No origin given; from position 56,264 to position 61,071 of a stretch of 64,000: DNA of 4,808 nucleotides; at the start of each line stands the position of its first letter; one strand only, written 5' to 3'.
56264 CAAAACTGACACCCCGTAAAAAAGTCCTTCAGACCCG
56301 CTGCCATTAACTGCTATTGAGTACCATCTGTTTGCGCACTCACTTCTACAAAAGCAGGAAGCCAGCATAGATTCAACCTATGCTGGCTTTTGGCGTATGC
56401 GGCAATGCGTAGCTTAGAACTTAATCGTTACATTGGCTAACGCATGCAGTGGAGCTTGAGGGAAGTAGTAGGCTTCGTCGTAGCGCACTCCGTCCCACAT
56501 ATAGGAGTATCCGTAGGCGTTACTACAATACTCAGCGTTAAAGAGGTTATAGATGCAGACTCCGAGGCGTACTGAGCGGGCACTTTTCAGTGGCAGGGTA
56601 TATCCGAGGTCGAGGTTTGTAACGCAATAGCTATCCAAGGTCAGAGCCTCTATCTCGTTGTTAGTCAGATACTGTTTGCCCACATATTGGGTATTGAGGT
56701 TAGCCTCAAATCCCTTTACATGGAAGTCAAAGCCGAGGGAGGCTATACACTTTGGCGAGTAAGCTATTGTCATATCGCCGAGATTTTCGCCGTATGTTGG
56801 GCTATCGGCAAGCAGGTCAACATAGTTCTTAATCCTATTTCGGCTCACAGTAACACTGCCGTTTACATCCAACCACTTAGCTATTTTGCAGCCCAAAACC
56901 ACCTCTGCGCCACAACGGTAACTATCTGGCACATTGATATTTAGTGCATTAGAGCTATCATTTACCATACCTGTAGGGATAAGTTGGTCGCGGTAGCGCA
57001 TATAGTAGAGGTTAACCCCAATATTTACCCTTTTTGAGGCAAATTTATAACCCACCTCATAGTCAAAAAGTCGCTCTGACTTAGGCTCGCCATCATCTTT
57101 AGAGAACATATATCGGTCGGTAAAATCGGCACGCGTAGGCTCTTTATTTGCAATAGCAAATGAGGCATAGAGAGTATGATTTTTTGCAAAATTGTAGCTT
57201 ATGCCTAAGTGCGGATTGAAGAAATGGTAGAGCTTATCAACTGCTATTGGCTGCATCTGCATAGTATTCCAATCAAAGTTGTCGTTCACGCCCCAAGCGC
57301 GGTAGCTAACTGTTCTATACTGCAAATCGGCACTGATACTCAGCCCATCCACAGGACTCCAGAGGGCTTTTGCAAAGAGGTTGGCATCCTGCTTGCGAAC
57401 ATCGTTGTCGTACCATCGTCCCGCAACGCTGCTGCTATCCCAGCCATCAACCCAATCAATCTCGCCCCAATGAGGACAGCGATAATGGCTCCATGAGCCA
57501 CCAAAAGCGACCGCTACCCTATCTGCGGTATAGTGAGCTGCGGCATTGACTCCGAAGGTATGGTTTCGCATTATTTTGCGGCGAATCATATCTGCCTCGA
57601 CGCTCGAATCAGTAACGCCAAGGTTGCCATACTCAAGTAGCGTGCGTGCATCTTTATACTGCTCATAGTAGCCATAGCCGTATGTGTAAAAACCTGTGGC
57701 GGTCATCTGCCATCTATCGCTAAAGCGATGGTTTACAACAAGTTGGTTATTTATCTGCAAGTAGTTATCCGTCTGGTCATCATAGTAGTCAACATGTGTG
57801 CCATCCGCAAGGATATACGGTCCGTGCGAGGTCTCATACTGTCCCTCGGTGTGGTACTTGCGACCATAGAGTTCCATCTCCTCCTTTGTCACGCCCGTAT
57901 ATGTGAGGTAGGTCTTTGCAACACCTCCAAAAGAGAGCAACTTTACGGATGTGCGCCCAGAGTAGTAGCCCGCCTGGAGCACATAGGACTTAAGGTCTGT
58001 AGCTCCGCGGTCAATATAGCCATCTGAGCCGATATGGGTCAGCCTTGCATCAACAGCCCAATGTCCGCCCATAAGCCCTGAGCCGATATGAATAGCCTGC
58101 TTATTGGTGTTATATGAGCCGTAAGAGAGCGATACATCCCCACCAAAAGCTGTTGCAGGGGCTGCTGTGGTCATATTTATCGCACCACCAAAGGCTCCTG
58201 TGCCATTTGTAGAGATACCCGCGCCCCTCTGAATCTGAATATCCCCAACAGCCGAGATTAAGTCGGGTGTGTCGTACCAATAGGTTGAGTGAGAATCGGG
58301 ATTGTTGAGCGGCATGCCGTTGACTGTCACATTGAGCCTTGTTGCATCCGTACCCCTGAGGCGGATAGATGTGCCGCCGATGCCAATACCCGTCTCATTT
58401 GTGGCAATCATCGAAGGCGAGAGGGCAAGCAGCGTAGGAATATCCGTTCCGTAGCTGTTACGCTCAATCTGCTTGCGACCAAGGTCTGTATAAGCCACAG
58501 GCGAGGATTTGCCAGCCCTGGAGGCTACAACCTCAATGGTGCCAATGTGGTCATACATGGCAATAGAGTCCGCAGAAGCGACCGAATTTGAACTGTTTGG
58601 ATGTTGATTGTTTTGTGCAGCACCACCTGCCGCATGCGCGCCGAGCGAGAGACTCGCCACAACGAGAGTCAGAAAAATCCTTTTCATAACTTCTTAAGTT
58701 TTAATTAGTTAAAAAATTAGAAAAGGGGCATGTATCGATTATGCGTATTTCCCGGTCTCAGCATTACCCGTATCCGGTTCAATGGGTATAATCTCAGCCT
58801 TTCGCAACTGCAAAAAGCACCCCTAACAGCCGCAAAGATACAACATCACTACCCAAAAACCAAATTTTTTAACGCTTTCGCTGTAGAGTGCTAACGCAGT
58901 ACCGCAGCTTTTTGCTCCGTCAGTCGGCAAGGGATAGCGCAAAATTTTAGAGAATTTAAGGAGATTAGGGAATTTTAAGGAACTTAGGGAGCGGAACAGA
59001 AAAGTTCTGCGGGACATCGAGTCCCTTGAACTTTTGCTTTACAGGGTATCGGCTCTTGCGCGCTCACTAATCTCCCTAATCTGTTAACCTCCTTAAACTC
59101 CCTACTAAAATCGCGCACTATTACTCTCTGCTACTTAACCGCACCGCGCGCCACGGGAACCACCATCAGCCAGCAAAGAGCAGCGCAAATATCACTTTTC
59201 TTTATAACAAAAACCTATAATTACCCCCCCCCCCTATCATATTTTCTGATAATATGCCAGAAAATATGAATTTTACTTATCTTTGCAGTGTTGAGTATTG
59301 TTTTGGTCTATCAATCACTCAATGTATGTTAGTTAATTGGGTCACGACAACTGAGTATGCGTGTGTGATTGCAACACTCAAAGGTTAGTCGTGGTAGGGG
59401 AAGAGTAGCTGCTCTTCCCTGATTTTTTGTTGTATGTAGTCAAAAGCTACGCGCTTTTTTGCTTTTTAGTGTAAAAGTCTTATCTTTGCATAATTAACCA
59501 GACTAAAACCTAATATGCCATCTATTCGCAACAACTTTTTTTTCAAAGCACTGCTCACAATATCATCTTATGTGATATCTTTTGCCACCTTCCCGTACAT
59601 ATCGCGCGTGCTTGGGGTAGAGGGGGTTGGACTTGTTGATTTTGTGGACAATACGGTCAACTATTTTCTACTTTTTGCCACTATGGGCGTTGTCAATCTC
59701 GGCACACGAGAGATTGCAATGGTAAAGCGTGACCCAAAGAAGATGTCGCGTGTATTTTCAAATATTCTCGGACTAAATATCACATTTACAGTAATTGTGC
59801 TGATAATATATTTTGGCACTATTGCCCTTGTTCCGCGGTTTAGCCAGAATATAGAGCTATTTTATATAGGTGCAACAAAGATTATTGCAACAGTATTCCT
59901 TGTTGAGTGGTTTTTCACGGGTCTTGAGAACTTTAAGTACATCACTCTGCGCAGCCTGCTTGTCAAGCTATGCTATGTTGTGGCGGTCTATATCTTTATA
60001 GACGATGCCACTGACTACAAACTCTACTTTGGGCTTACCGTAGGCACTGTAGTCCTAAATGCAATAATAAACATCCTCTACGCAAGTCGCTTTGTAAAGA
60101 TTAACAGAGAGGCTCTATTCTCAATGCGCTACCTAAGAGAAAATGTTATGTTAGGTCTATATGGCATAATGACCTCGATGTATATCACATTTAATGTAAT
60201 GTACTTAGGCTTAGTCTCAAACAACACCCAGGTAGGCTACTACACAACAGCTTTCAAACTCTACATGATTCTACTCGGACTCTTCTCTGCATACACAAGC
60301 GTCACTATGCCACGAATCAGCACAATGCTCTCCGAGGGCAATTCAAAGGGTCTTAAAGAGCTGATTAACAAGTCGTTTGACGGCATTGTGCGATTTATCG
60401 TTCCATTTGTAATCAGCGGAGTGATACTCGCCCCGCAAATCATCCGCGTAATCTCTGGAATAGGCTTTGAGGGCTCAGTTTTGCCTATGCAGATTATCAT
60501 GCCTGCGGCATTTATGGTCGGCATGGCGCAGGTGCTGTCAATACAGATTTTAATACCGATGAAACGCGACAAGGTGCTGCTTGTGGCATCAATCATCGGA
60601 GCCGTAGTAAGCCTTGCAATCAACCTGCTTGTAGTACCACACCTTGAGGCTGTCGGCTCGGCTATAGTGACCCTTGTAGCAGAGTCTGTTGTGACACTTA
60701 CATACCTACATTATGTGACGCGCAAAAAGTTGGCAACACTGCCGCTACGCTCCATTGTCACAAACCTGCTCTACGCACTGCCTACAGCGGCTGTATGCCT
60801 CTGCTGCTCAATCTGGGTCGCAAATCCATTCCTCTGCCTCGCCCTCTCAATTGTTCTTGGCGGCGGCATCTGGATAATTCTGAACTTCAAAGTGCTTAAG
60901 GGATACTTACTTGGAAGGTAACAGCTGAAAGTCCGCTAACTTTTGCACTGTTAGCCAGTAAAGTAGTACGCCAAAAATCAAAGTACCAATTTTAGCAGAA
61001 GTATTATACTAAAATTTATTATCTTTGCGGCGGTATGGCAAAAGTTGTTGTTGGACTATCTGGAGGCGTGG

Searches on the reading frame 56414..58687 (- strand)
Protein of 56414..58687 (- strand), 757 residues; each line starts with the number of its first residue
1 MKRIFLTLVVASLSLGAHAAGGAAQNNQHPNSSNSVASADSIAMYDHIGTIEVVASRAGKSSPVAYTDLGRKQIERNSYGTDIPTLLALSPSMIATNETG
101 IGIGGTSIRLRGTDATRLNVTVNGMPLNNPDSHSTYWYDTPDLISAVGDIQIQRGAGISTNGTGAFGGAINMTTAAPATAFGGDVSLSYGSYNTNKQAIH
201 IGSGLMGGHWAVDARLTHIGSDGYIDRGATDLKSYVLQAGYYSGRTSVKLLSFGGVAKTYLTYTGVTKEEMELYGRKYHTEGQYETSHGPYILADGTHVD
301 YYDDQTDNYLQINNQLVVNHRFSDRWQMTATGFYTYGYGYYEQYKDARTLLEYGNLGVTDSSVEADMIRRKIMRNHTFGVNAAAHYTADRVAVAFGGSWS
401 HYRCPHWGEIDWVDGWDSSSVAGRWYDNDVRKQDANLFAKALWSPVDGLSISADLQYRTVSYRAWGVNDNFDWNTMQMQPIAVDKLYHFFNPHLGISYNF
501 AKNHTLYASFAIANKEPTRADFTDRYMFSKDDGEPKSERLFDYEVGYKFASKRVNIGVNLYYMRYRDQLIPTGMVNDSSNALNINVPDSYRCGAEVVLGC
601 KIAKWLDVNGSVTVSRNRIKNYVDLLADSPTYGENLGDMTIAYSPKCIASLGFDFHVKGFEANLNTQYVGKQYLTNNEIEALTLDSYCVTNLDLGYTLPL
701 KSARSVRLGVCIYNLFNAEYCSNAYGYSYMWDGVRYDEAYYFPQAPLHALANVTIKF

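Call 11: search_protein_families(library=pfam, proteins=[window:56414-58687:-], max_evalue=0.01)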
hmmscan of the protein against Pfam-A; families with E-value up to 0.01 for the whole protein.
window:56414-58687:- (757 aa): 3 families
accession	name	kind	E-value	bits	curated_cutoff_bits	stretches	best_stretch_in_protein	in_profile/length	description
PF00593.30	TonB_dep_Rec_b-barrel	-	1.4e-28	101.4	27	1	295-714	44-435/436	TonB dependent receptor-like, beta-barrel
PF07715.20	Plug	-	2.6e-11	44.4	23.9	1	60-169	3-107/107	TonB-dependent Receptor Plug Domain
PF14905.12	OMP_b-brl_3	-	5.6e-09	36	27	1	484-681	153-347/408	Outer membrane protein beta-barrel family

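Call 13: find_encoding_contigs(protein=window:56414-58687:-, flank=10000, max_places=10)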
Protein window:56414-58687:- (757 aa): no gene with exactly this product is on record in the collection.

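Call 15: find_related_loci(query=window:56414-58687:-, collection=genome_contigs, flank=10000)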
Query window:56414-58687:- (757 aa) in genome_contigs; peptide patterns used: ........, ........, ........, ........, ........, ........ (x = any residue, [..] = any of these).
205 stretches matched a pattern; 188 encode a relative of the query (tblastn E <= 1e-3); the best 80 are kept; 80 distinct loci.
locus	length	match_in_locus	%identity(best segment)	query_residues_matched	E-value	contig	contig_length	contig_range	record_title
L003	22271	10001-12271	82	1-757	0e+0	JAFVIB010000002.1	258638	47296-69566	MAG: Alistipes sp. isolate RGIG5190 Sheep_Cecum-1__c35, whole genome shotgun sequence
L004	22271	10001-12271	82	1-757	0e+0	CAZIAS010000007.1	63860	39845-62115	MAG TPA_asm: uncultured Alistipes sp. isolate SRP315200_co1_801 genome assembly, contig: NODE_353_length_63860_cov_15.97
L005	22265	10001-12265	82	1-757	0e+0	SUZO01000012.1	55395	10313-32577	MAG: Rikenellaceae bacterium isolate SIG178 NODE_2729_length_55395_cov_6.178602, whole genome shotgun sequence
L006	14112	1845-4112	81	1-757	0e+0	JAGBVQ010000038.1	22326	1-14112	MAG: Alistipes sp. isolate RGIG9488 Yak_Cecum-5__c141823, whole genome shotgun sequence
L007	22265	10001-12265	82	1-757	0e+0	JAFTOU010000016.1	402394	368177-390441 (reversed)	MAG: Alistipes sp. isolate RGIG4013 Roe_deer_Cecum-5__c5029, whole genome shotgun sequence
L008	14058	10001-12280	80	1-757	0e+0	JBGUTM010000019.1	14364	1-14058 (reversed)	MAG: Alistipes sp. isolate fecal_MAG_7 fecal_MAG_7_contig_0019, whole genome shotgun sequence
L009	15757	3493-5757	81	1-757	0e+0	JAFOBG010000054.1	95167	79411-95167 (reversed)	MAG: Alistipes sp. isolate RGIG310 Dairy_cattle_Colon-1__c532264, whole genome shotgun sequence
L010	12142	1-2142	84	44-757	0e+0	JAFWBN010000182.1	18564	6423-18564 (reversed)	MAG: Alistipes sp. isolate RGIG5589 Sheep_Colon.Co__c2902815, whole genome shotgun sequence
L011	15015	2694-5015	78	1-757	0e+0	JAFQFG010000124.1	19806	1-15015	MAG: Alistipes sp. isolate RGIG1766 Goat_Cecum-4__c599133, whole genome shotgun sequence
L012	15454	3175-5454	79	1-757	0e+0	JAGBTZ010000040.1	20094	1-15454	MAG: Alistipes sp. isolate RGIG9445 Yak_Cecum-2__c703900, whole genome shotgun sequence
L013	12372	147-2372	72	1-757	0e+0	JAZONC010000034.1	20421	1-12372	MAG: Alistipes sp. isolate T1900045642_YK20190336.MAGScoT_cleanbin_000032 SGB_8137_k141_898557, whole genome shotgun seq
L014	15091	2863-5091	73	1-757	0e+0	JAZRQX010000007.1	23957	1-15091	MAG: Alistipes sp. isolate T1900045358_YK20190048.MAGScoT_cleanbin_000039 SGB_6803_k141_2441751, whole genome shotgun se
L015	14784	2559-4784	73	1-757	0e+0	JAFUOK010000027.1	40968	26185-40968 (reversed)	MAG: Alistipes sp. isolate RGIG4679 Roe_deer_Rectum-5__c197958, whole genome shotgun sequence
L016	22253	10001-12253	73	1-757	0e+0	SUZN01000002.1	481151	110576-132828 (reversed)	MAG: Rikenellaceae bacterium isolate SIG177 NODE_9_length_481151_cov_10.437226, whole genome shotgun sequence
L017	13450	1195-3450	72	1-757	0e+0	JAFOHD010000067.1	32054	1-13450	MAG: Alistipes sp. isolate RGIG463 Dairy_cattle_Colon.Co__c2912094, whole genome shotgun sequence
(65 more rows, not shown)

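Call 36: search_protein_families(library=ncbifam, proteins=[window:56414-58687:-], max_evalue=1)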
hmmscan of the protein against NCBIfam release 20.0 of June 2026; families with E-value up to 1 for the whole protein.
window:56414-58687:- (757 aa): 8 families
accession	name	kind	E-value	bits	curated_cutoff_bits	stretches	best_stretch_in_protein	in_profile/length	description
TIGR01786.1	TonB-hemlactrns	subfamily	2e-20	72.7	323.75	1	104-723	60-689/719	TonB-dependent hemoglobin/transferrin/lactoferrin family receptor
TIGR01785.1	TonB-hemin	subfamily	4.7e-20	71.6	316.85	1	51-722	4-656/677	TonB-dependent heme/hemoglobin receptor family protein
TIGR01779.1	TonB-B12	equivalog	7e-14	51.3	599.7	2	67-210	50-189/614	TonB-dependent vitamin B12 receptor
NF053590.1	TonB_dep_TOL0244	equivalog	2.1e-08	33.3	645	2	491-623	361-500/604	TOL_0244 family TonB-dependent receptor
NF010010.0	PRK13483.1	equivalog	1.1e-06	27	927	2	580-736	511-652/660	ligand-gated channel protein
NF038079.1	TonB_sider_MxcH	equivalog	9.3e-05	20.7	925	1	51-200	122-264/792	TonB-dependent siderophore myxochelin receptor MxcH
NF010048.1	PRK13524.1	subfamily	0.00011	20.8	493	2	24-187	17-188/744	FepA family TonB-dependent siderophore receptor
NF058513.1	Rod_Core_CpcG4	exception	0.034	13.6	440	1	607-661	126-180/250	phycobilisome rod-core linker protein CpcG4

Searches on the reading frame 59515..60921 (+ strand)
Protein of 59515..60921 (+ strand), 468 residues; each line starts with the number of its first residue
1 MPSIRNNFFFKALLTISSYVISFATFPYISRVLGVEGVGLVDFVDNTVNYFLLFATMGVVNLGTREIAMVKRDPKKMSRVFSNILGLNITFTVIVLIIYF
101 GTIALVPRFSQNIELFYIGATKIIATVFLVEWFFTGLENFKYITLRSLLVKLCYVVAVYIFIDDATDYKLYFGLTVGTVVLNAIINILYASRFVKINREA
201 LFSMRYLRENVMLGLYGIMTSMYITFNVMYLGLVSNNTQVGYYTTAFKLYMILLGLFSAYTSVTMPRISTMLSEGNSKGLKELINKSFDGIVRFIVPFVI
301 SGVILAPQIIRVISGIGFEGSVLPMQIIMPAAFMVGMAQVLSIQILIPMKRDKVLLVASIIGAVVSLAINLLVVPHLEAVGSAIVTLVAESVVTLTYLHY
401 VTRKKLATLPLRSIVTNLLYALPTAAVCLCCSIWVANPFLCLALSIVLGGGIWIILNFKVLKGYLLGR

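Call 11: search_protein_families(library=pfam, proteins=[window:59515-60921:+], max_evalue=0.01)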
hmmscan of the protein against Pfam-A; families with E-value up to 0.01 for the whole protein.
window:59515-60921:+ (468 aa): 2 families
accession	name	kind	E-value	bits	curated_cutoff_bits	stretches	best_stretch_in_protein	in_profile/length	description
PF01943.22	Polysacc_synt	-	1.2e-28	100.8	28.2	1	6-271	3-273/274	Polysaccharide biosynthesis protein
PF03023.19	MurJ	-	1.6e-08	34.1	27.4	1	73-434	48-431/451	Lipid II flippase MurJ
